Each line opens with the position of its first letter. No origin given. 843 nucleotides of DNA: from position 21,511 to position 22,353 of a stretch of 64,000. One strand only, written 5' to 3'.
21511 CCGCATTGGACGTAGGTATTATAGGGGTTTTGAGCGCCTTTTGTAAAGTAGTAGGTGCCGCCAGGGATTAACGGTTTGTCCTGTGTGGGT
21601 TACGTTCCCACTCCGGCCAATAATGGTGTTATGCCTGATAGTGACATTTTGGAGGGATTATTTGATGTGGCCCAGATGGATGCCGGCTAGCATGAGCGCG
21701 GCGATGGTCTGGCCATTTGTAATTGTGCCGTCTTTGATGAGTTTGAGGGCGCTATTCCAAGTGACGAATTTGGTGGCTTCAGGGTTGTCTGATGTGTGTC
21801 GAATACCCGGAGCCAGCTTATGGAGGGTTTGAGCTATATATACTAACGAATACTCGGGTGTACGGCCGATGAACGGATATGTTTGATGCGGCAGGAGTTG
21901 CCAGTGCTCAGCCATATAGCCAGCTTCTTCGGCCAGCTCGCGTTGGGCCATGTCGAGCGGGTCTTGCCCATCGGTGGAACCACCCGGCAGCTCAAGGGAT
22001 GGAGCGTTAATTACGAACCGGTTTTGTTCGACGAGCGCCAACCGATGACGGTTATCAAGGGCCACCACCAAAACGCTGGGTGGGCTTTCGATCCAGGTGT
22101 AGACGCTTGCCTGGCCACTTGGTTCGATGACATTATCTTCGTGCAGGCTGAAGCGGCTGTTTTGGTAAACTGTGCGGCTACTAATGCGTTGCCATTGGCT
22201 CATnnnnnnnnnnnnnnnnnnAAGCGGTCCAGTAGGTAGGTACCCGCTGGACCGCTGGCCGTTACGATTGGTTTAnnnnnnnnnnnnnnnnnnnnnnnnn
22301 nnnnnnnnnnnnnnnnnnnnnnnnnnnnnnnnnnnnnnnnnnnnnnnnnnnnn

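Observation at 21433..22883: fusA and tuf are uncoupled: a terminator after fusA, then a hyp151-Nudix two-gene module under a near-consensus promoter, then a separate tuf promoter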

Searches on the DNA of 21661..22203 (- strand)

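Call 74: search_rna_families(sources=[L102, L103, L093], threshold=evalue, max_evalue=0.1)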
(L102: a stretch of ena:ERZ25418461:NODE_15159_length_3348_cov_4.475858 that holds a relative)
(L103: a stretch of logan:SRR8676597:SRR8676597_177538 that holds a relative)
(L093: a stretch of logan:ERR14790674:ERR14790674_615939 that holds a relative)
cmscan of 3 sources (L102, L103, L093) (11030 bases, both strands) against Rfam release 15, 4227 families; matches with E-value up to 0.1: 1.
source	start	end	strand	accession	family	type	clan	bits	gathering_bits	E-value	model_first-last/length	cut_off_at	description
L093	2015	2120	-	RF00506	Thr_leader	Cis-reg; leader;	-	28.5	55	0.052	1-118/118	no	Threonine operon leader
